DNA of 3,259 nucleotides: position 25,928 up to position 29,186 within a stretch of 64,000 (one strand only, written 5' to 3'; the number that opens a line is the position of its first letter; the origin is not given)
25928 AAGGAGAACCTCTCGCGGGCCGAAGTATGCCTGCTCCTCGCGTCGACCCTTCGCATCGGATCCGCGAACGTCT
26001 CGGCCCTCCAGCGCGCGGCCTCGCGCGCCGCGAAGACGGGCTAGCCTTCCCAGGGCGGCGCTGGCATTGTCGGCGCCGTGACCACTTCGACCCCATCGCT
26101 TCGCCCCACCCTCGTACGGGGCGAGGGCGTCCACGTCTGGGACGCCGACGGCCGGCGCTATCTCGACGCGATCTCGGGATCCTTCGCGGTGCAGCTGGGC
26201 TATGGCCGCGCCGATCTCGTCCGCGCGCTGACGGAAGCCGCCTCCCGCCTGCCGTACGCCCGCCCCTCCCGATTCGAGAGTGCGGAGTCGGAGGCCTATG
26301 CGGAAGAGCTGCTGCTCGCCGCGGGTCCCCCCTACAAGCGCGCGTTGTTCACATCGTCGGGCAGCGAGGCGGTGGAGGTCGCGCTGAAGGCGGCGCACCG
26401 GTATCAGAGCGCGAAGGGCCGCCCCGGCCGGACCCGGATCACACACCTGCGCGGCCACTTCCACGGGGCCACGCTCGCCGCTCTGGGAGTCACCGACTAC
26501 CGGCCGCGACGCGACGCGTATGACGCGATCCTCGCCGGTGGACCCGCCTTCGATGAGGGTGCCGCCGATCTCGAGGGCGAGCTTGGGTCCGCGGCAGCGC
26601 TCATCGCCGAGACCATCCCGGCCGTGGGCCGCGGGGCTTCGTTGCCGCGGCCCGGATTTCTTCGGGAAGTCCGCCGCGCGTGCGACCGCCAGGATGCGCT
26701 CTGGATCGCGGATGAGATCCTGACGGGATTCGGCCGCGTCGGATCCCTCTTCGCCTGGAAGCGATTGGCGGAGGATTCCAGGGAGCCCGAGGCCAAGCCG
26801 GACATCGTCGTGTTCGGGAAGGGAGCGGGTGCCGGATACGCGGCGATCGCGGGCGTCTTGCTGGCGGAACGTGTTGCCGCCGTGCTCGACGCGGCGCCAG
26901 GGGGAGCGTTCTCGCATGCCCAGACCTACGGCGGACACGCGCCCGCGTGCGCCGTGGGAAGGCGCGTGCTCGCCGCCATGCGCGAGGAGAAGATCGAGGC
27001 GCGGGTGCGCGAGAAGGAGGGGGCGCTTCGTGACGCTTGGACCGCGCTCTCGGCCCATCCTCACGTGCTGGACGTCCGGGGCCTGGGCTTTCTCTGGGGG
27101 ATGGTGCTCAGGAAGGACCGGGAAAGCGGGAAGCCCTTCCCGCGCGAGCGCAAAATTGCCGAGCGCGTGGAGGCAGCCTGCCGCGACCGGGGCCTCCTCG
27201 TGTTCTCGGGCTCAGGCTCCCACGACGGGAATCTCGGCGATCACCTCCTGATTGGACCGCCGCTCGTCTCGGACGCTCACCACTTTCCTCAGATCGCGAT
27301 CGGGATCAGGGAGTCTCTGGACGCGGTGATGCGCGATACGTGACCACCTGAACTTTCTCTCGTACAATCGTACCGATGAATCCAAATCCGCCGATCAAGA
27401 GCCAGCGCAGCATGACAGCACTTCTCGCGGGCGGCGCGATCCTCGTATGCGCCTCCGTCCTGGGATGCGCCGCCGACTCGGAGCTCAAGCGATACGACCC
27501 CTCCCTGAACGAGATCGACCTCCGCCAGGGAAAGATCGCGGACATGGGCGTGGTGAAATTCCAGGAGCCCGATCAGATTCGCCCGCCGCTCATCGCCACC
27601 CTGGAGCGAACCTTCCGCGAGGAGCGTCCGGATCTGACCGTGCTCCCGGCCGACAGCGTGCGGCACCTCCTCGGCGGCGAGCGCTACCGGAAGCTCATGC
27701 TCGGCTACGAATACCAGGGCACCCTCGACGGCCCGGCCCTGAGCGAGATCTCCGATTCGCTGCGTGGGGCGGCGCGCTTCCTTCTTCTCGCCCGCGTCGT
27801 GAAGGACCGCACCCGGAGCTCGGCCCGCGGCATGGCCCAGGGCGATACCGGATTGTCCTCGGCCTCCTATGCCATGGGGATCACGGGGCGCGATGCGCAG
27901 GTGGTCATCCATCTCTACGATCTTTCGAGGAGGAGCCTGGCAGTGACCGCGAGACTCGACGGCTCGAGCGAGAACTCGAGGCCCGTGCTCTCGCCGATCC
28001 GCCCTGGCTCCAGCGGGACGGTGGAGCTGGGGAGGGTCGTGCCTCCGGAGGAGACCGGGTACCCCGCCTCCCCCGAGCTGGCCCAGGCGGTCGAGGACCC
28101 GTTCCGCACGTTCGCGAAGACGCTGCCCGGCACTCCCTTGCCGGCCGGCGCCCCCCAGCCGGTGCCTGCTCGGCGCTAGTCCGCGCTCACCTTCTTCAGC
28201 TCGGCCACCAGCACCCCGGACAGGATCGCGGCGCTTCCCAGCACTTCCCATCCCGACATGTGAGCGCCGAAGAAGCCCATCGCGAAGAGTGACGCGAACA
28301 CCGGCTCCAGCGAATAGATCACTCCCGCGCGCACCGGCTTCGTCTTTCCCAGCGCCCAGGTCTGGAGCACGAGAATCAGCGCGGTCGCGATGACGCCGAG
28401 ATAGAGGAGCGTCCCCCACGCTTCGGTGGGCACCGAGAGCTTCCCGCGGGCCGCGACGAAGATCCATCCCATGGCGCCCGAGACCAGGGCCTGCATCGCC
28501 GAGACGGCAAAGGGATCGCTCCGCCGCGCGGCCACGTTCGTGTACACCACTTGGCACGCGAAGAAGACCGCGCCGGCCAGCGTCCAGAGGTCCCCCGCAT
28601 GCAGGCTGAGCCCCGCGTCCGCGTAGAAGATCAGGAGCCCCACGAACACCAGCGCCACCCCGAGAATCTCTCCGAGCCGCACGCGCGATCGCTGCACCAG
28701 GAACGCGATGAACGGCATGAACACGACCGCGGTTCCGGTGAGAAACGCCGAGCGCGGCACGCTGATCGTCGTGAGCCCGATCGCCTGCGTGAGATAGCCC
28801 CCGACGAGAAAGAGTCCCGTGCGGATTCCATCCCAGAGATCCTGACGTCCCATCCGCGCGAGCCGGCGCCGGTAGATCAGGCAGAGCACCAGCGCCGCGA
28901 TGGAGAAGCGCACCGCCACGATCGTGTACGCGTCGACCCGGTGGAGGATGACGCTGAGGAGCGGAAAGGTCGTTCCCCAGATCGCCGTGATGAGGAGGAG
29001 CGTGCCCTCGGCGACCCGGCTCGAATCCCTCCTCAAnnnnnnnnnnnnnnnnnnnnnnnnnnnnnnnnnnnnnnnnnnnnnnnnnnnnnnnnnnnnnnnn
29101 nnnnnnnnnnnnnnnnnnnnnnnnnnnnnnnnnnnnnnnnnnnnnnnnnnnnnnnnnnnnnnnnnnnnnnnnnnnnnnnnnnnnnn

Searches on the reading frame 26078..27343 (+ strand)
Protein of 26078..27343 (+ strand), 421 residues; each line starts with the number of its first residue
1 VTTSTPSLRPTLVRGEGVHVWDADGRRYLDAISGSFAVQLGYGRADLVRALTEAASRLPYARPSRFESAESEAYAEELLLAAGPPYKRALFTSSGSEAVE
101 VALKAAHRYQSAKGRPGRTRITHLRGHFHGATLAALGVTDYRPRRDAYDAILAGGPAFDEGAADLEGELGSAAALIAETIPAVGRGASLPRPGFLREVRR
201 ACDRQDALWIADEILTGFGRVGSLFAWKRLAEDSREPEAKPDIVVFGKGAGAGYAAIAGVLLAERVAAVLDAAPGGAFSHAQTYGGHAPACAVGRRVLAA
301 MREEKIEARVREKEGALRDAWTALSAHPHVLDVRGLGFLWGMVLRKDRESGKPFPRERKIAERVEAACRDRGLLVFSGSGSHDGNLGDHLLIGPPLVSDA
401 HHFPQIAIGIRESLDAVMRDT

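Call 52: search_protein_families(library=pfam, proteins=[window:26078-27343:+], max_evalue=0.00001)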
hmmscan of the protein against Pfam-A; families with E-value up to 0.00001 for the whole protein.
window:26078-27343:+ (421 aa): 1 family
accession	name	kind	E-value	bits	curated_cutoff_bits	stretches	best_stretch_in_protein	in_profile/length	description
PF00202.27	Aminotran_3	-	6.6e-61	206.6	30.5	1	12-377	13-373/403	Aminotransferase class-III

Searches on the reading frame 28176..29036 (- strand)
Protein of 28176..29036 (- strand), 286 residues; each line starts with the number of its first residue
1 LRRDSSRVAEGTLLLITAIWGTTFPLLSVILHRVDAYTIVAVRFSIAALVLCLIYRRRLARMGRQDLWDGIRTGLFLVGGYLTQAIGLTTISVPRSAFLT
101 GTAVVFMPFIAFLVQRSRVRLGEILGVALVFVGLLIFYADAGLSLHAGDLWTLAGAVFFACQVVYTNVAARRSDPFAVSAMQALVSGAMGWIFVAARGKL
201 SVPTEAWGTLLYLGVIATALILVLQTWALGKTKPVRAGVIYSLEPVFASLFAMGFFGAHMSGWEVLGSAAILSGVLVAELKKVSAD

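Call 52: search_protein_families(library=pfam, proteins=[window:28176-29036:-], max_evalue=0.00001)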
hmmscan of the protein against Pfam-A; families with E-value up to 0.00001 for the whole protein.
window:28176-29036:- (286 aa): 1 family
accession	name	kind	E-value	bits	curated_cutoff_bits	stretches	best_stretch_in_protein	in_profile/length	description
PF00892.27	EamA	-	1.6e-37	129.2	28.2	2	147-277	2-132/135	EamA-like transporter family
